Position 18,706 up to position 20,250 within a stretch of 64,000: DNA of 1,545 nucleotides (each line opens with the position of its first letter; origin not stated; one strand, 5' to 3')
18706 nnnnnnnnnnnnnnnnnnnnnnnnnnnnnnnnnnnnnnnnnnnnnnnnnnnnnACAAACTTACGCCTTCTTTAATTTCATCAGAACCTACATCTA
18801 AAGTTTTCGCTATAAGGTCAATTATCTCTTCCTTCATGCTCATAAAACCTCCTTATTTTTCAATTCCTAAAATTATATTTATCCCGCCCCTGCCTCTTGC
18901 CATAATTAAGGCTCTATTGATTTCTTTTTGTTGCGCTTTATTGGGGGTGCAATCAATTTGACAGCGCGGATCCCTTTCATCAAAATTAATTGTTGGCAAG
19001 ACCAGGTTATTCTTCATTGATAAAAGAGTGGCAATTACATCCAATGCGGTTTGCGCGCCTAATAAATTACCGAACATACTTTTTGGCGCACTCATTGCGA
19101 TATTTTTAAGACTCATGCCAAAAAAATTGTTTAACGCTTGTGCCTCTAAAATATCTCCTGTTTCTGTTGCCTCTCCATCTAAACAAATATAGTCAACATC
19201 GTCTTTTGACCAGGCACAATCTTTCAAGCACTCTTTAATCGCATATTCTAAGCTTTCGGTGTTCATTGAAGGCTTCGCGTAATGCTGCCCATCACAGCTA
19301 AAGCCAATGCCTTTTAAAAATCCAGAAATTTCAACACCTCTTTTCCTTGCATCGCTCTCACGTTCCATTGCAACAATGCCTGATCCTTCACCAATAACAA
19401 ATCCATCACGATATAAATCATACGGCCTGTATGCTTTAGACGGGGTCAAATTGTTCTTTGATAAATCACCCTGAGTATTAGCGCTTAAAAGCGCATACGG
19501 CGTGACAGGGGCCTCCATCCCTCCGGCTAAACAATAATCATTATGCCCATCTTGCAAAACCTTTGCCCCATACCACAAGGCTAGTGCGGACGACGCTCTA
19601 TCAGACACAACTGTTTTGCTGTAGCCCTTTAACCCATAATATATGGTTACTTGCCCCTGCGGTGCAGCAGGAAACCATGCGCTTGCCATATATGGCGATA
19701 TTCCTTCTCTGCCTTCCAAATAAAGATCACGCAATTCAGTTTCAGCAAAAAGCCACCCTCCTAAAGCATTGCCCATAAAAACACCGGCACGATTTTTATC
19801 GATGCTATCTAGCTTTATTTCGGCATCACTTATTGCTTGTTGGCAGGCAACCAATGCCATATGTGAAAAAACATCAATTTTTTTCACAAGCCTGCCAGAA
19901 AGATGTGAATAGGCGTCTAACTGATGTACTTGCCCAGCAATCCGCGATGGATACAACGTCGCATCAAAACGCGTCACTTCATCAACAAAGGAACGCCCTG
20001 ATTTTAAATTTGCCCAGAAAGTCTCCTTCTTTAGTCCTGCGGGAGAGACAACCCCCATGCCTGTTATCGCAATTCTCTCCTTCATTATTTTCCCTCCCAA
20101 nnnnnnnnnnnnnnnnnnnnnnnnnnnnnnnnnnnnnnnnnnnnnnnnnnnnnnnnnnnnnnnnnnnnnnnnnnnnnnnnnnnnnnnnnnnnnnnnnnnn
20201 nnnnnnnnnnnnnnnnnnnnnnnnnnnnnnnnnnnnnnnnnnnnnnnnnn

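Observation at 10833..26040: Type II polyketide synthase-like biosynthetic gene cluster, with tungsten AOR and B12-radical SAM partners, in a reduced AT-rich genome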

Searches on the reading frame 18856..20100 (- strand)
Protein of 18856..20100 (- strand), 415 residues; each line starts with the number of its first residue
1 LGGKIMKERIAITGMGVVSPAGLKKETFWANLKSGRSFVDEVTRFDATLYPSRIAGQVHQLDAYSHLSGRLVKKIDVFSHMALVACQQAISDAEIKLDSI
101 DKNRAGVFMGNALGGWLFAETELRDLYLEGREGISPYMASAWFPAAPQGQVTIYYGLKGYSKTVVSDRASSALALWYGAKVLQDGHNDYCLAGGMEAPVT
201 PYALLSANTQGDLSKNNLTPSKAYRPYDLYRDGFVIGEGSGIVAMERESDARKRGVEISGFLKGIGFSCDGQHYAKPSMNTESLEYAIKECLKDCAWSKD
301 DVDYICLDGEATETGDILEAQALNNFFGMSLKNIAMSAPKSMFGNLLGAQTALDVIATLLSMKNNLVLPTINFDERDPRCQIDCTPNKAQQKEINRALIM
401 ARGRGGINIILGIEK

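Call 3: search_protein_families(library=pfam, proteins=[window:18856-20100:-], max_evalue=0.01)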
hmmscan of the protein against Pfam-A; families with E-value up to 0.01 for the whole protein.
window:18856-20100:- (415 aa): 2 families
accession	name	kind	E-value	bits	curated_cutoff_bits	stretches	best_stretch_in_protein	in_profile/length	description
PF00109.32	ketoacyl-synt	-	1.4e-45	156.3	20.8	1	8-251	2-252/252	Beta-ketoacyl synthase, N-terminal domain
PF02801.28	Ketoacyl-synt_C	-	7.8e-23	81.2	20.8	1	261-374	3-119/119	Beta-ketoacyl synthase, C-terminal domain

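Call 6: search_protein_families(library=ncbifam, proteins=[window:18856-20100:-], max_evalue=0.01)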
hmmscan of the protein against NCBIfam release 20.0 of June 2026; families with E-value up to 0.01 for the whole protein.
window:18856-20100:- (415 aa): 20 families
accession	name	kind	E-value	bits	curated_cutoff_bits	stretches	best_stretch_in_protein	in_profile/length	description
TIGR03150.1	fabF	equivalog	1.2e-104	350.3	493.75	1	9-411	2-404/407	beta-ketoacyl-ACP synthase II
NF005589.0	PRK07314.1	subfamily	3.8e-98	328.9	387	1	6-412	2-408/413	beta-ketoacyl-ACP synthase II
NF004970.0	PRK06333.1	subfamily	8.7e-79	265.3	525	1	6-409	2-415/424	beta-ketoacyl-ACP synthase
NF006274.0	PRK08439.1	equivalog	1.5e-72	244.6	621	1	8-410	2-400/406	beta-ketoacyl-ACP synthase II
NF006434.0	PRK08722.1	equivalog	7.8e-67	225.9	759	1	6-410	2-408/414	beta-ketoacyl-ACP synthase II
NF005490.0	PRK07103.1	equivalog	2.5e-59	201.4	445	1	6-414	2-411/414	polyketide beta-ketoacyl:acyl carrier protein synthase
NF005076.0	PRK06501.1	equivalog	5e-58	197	629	2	152-411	159-418/425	beta-ketoacyl-ACP synthase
NF006587.0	PRK09116.1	equivalog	4.7e-56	190.3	470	1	8-411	2-402/408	beta-ketoacyl-ACP synthase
NF005935.0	PRK07967.1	equivalog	2.9e-51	174.6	630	1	8-412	2-400/406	beta-ketoacyl-ACP synthase I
NF005916.1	PRK07910.1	equivalog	1.1e-50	172.8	560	1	9-412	13-414/418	KasA/KasB family beta-ketoacyl-ACP synthase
NF004618.0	PRK05952.1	equivalog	9.5e-49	166.3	455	1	10-414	4-381/384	beta-ketoacyl-ACP synthase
NF058662.1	cispenta_AmcF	equivalog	2.4e-39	135.4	325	1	168-413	129-367/369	cispentacin biosynthesis acyltransferase subunit AmcF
NF006618.0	PRK09185.1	subfamily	1.2e-38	133.2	407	1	8-411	3-388/394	beta-ketoacyl-ACP synthase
NF045894.1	PKS_plus_SDR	equivalog_domain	3.2e-30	104.6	1740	1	66-380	78-383/1515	type I polyketide synthase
NF040607.1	mycolic_Pks13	equivalog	6.6e-27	93.4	2100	1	60-385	169-487/1680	polyketide synthase Pks13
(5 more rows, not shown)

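Call 8: find_homologous_proteins(query=window:18856-20100:-, max_evalue=1e-20)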
Query window:18856-20100:- (415 aa): 5242 proteins with E <= 1e-20 among 8000 candidates; the best 120 are listed.
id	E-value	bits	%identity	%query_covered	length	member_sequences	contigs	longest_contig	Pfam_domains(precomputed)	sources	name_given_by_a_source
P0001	8.5e-276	932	100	99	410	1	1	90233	PF00109.33,PF02801.29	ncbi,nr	ncbi:MAG: beta-ketoacyl-[acyl-carrier-protein] synthase family protein [Candidatus Omnitrophica bact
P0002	1.5e-217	740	78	99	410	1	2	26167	PF00109.33,PF02801.29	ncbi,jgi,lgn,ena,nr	ncbi:MAG: beta-ketoacyl-[acyl-carrier-protein] synthase family protein [Candidatus Omnitrophota bact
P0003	6.2e-217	738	77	99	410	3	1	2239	PF00109.33,PF02801.29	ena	-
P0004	2.2e-216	736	77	95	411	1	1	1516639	PF00109.33,PF02801.29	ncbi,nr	ncbi:MAG: beta-ketoacyl-[acyl-carrier-protein] synthase family protein [Candidatus Omnitrophota bact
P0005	2.7e-216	736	77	99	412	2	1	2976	PF00109.33,PF02801.29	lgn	-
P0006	3.2e-216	736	76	99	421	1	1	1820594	PF00109.33,PF02801.29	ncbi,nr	ncbi:MAG: beta-ketoacyl-[acyl-carrier-protein] synthase family protein [Candidatus Omnitrophota bact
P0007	5.8e-216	735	77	99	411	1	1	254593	PF00109.33,PF02801.29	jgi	jgi:3-oxoacyl-[acyl-carrier-protein] synthase II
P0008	4.2e-215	732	77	99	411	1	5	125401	PF00109.33,PF02801.29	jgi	-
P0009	2.1e-214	730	76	99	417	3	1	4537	PF00109.33,PF02801.29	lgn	-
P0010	2.1e-214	730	75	99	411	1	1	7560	PF00109.33,PF02801.29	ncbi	-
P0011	1.0e-213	727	76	99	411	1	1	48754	PF00109.33,PF02801.29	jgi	-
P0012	2.0e-213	727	76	99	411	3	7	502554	PF00109.33,PF02801.29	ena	-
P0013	2.0e-213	727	76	99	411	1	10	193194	PF00109.33,PF02801.29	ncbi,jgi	-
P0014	9.4e-213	724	75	99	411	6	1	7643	PF00109.33,PF02801.29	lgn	-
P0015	7.0e-211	718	74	99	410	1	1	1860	PF00109.33,PF02801.29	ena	-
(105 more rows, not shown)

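Call 9: find_encoding_contigs(protein=P0001, flank=10000, max_places=3)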
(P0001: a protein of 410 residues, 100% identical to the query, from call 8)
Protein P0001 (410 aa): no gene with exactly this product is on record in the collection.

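Call 10: find_encoding_contigs(protein=P0006, flank=10000, max_places=3)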
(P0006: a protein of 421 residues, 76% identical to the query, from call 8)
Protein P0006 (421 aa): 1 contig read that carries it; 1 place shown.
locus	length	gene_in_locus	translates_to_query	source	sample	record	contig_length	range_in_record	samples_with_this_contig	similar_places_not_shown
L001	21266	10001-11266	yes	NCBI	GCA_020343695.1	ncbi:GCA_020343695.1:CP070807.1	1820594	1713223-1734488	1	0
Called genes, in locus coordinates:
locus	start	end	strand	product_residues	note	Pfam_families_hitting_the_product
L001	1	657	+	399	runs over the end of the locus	PF28597:T2SSF_N, PF00482:T2SSF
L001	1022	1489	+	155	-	PF07963:N_methyl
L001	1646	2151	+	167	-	PF01041:DegT_DnrJ_EryC1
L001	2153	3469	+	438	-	PF03720:UDPG_MGDP_dh_C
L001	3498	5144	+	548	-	PF13522:GATase_6, PF13537:GATase_7, PF00733:Asn_synthase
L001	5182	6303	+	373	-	-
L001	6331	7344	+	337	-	PF08003:Methyltransf_9 (weak), PF13489:Methyltransf_23, PF07021:MetW (weak), PF08241:Methyltransf_11, PF08242:Methyltransf_12, PF13649:Methyltransf_25, PF13847:Methyltransf_31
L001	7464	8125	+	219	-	PF08546:ApbA_C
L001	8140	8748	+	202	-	-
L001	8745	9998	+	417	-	PF00109:ketoacyl-synt, PF02801:Ketoacyl-synt_C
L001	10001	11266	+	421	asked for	PF00109:ketoacyl-synt, PF02801:Ketoacyl-synt_C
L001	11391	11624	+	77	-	PF23297:ACP_SdgA_C (weak), PF00550:PP-binding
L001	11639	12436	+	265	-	PF04199:Cyclase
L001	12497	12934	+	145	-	PF10604:Polyketide_cyc2, PF03364:Polyketide_cyc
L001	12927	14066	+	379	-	PF07690:MFS_1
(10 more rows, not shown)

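Call 12: find_related_loci(query=A1, collection=genome_contigs, flank=10000)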
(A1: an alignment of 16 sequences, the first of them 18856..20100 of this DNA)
Query A1 (415 aa) in genome_contigs; peptide patterns used: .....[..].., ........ (x = any residue, [..] = any of these).
271 stretches matched a pattern; 200 encode a relative of the query (tblastn E <= 1e-3); the best 80 are kept; 80 distinct loci.
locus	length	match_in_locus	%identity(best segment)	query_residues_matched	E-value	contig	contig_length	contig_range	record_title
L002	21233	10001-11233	78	5-415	0e+0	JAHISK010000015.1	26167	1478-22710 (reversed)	MAG: Candidatus Omnitrophota bacterium isolate MM_PC_MetaG.mb.171 MM_PC_MetaG.mb.171_k141_186607, whole genome shotgun s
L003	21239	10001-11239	75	3-415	0e+0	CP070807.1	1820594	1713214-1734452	MAG: Candidatus Omnitrophota bacterium isolate bin1292 chromosome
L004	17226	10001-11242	76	1-415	0e+0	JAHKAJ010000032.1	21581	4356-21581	MAG: Candidatus Omnitrophota bacterium isolate Undefined_mixed_planktonic.mb.33 Undefined_mixed_pl.mb.33_k141_1267861, w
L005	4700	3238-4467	76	6-415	0e+0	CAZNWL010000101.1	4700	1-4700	MAG TPA_asm: uncultured Planctomycetia bacterium isolate SRP098346_co1_239 genome assembly, contig: NODE_27865_length_47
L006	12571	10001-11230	75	6-415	0e+0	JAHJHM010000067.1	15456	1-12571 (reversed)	MAG: Candidatus Omnitrophota bacterium isolate Modern_marine_planktonic.mb.3 Modern_marine_plank.mb.3_k141_212266, whole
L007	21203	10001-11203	77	1-401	0e+0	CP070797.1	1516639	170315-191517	MAG: Candidatus Omnitrophota bacterium isolate bin140 chromosome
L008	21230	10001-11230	74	6-415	0e+0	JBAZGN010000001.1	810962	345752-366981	MAG: Candidatus Omnitrophota bacterium isolate SO_2017_LW3_46 NODE_6_length_810962_cov_4.668257_LW162_2017, whole genome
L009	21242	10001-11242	73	2-415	0e+0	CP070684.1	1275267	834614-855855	MAG: Candidatus Omnitrophota bacterium isolate bin66 chromosome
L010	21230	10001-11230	73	6-415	0e+0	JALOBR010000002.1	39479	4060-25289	MAG: Candidatus Omnitrophota bacterium isolate SO_2017_LW3 bin 47 NODE_2361_length_39479_cov_1.364657_LW162_2017, whole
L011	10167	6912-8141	74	6-415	0e+0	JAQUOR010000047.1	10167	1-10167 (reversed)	MAG: Candidatus Omnitrophota bacterium isolate STD1_205 NODE_19099_length_10167_cov_3.018825_Sandtown_D1, whole genome s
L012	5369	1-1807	73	6-415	0e+0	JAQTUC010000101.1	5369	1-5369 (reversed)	MAG: Candidatus Omnitrophota bacterium isolate STB_55 NODE_48295_length_5369_cov_2.457459_Sandtown_B, whole genome shotg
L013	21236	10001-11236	73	4-415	0e+0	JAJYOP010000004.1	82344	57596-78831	MAG: bacterium isolate DBS2-5.bin57 NODE_149_length_82344_cov_4.176618, whole genome shotgun sequence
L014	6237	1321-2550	74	6-415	0e+0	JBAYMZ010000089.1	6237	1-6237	MAG: Candidatus Omnitrophota bacterium isolate SO_2016_LW1_52 scaffold19376_LW64-88_2016, whole genome shotgun sequence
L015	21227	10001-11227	73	6-414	0e+0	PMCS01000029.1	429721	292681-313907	MAG: Candidatus Omnitrophota bacterium isolate fen_1318 73.20120700_E3M.124_contig_6982, whole genome shotgun sequence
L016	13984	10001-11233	73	5-415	0e+0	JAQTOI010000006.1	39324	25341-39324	MAG: Candidatus Omnitrophota bacterium isolate STA_84 NODE_1991_length_39324_cov_4.474781_Sandtown_A, whole genome shotg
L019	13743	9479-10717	71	3-415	0e+0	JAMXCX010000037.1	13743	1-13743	MAG: Candidatus Omnitrophota bacterium isolate MohnsGC05_bin006 NODE_37_length_13743_cov_18.653886, whole genome shotgun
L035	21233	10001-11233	71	5-415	0e+0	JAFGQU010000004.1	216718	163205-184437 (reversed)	MAG: Candidatus Omnitrophota bacterium isolate Zod_Metabat.783 k87_2392788, whole genome shotgun sequence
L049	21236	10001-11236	66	4-415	0e+0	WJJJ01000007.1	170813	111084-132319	MAG: Candidatus Omnitrophota bacterium isolate Bin_019 k141_1540451, whole genome shotgun sequence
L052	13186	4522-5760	62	3-415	0e+0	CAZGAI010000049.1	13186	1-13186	MAG TPA_asm: uncultured Victivallales bacterium isolate binchicken_co181_30 genome assembly, contig: NODE_8676_length_13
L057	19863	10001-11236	58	4-415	5e-163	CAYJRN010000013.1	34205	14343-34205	MAG TPA_asm: uncultured Planctomycetales bacterium isolate ERP125453_co1_226 genome assembly, contig: NODE_1020_length_3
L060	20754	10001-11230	58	6-415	1e-162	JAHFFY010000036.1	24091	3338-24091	MAG: Candidatus Omnitrophota bacterium isolate nzgw302 NODE_2641_length_24092_cov_3.992574, whole genome shotgun sequenc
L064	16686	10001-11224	58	8-415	1e-161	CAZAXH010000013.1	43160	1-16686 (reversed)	MAG TPA_asm: uncultured Planctomycetales bacterium isolate binchicken_co117_398 genome assembly, contig: NODE_1642_lengt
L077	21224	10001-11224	58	8-415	9e-160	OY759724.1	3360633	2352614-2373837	MAG: Candidatus Omnitrophota bacterium isolate 1a5844f9-839a-4d7b-a7f9-2444bab12bdd genome assembly, chromosome: 1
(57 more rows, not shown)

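Call 19: search_solved_structures(query=window:18856-20100:-, max_evalue=1e-20)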
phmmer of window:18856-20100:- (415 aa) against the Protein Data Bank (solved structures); distinct sequences matched with E-value up to 1e-20: 81 (the best 60 are shown).
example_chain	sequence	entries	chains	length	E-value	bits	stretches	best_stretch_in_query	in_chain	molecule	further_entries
3o04_A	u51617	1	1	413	2.9e-78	266.5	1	7-411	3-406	beta-keto-acyl carrier protein synthase II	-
5sxo_A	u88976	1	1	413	4.1e-78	266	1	7-411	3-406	3-oxoacyl-[acyl-carrier-protein] synthase 2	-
4ls5_A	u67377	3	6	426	5.1e-74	252.5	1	4-411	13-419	3-oxoacyl-[acyl-carrier-protein] synthase 2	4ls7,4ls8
4ls6_A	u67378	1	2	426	9.7e-74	251.6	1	4-411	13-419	3-oxoacyl-[acyl-carrier-protein] synthase 2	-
1j3n_A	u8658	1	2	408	1.2e-73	251.3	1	8-413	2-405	3-oxoacyl-(acyl-carrier protein) synthase II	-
2gqd_A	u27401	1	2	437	5.6e-72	245.8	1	7-413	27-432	3-oxoacyl-[acyl-carrier-protein] synthase 2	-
1e5m_A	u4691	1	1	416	8.1e-72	245.3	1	5-414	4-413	BETA KETOACYL ACYL CARRIER PROTEIN SYNTHASE II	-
4qav_A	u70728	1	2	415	3.7e-68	233.2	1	7-411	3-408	3-oxoacyl-[acyl-carrier-protein] synthase 2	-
9lpl_A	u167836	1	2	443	2.6e-67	230.4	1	5-409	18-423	3-oxoacyl-[acyl-carrier-protein] synthase 2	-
2gfv_A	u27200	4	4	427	3e-67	230.2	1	5-409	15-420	3-oxoacyl-[acyl-carrier-protein] synthase 2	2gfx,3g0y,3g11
3hnz_A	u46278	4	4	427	5.5e-67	229.4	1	5-409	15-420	3-oxoacyl-[acyl-carrier-protein] synthase 2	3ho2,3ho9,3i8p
2gfw_A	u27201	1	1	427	1e-66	228.5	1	5-409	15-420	3-oxoacyl-[acyl-carrier-protein] synthase 2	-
6okg_A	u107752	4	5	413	1.7e-66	227.7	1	6-409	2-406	3-oxoacyl-[acyl-carrier-protein] synthase 2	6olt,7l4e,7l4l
8cou_A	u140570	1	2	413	2.2e-66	227.4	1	7-410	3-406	3-oxoacyl-[acyl-carrier-protein] synthase 2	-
4jb6_A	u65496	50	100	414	2.2e-66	227.4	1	7-410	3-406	3-oxoacyl-[acyl-carrier-protein] synthase 2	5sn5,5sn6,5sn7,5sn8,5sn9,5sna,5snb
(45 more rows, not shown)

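Call 38: search_protein_representatives(protein=window:18856-20100:-)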
Query: 415 residues. Proteins with E-value up to 0.001 (for the whole library): 60684; up to 1e-10: 30947; up to 1e-30: 5334. The best 150 are listed.
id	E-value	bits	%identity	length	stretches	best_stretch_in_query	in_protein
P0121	1.2e-138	478.6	53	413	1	7-415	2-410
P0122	1.2e-118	412.7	33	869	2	8-413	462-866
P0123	5.2e-113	394.2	28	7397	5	83-380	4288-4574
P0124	1.5e-112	392.6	28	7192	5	8-387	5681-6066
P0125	2.5e-104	365.5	43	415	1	8-414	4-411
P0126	3.2e-104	365.2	28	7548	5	8-380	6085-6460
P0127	3.4e-104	365.1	27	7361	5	48-380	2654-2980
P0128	1.3e-103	363.2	65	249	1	8-254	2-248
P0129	1.9e-99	349.5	27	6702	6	6-387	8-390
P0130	5.6e-98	344.6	25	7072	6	7-378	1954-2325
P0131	6.5e-98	344.4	29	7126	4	75-383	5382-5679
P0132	6.2e-97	341.2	28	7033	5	51-383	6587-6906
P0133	1.2e-95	337.0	43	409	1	7-413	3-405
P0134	1.4e-94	333.5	28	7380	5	66-378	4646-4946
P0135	9.8e-94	330.7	26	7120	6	7-386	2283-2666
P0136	4.6e-92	325.2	30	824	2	8-408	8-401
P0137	4.0e-91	322.1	40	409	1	8-414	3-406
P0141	3.9e-90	318.8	38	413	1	7-414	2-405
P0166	1.1e-83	297.6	39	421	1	8-411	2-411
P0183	7.6e-81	288.2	36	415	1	6-413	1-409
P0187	1.9e-80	286.9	37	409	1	7-411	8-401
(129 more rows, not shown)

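Call 40: find_encoding_contigs(protein=P0125, flank=10000, max_places=2)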
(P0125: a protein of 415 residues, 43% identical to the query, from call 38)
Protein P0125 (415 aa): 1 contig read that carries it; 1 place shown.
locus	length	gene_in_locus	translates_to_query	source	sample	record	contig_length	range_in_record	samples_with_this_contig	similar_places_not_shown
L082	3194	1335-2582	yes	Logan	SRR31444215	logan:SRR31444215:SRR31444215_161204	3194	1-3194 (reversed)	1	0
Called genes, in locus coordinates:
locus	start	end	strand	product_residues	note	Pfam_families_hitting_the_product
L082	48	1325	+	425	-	PF00109:ketoacyl-synt, PF02801:Ketoacyl-synt_C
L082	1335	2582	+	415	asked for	PF00109:ketoacyl-synt, PF02801:Ketoacyl-synt_C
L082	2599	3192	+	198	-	?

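Call 41: find_encoding_contigs(protein=P0133, flank=10000, max_places=2)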
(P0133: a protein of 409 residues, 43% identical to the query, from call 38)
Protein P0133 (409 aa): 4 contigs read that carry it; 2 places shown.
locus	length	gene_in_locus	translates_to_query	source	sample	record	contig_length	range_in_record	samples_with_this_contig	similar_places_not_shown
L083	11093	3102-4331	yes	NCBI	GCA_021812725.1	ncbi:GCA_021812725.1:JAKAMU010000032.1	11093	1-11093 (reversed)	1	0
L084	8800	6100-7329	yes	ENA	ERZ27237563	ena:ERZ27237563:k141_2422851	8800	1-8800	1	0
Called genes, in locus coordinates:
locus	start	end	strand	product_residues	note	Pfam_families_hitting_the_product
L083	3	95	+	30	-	?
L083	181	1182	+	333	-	PF00070:Pyr_redox (faint), PF02558:ApbA, PF03807:F420_oxidored (weak), PF08546:ApbA_C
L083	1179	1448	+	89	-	-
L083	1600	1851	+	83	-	-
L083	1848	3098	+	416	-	PF00109:ketoacyl-synt, PF02801:Ketoacyl-synt_C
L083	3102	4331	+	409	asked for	PF00109:ketoacyl-synt, PF02801:Ketoacyl-synt_C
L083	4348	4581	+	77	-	PF00550:PP-binding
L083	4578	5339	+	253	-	PF04199:Cyclase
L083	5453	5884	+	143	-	PF10604:Polyketide_cyc2, PF03364:Polyketide_cyc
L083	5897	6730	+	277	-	PF03358:FMN_red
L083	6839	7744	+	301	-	PF04909:Amidohydro_2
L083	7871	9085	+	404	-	PF01266:DAO (weak), PF01593:Amino_oxidase, PF07992:Pyr_redox_2 (faint), PF13450:NAD_binding_8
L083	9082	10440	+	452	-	PF00890:FAD_binding_2 (weak), PF00996:GDI (faint), PF01593:Amino_oxidase, PF07992:Pyr_redox_2 (faint), PF12831:FAD_oxidored (faint), PF13450:NAD_binding_8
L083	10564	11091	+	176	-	?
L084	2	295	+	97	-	?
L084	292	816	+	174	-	PF10604:Polyketide_cyc2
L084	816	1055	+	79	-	-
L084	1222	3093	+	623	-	PF02730:AFOR_N, PF01314:AFOR_C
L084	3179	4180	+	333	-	PF00070:Pyr_redox (faint), PF02558:ApbA, PF03807:F420_oxidored (weak), PF08546:ApbA_C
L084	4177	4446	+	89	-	-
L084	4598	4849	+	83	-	-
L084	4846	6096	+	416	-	PF00109:ketoacyl-synt, PF02801:Ketoacyl-synt_C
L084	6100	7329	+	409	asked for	PF00109:ketoacyl-synt, PF02801:Ketoacyl-synt_C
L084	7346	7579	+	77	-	PF00550:PP-binding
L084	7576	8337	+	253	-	PF04199:Cyclase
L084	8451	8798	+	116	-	?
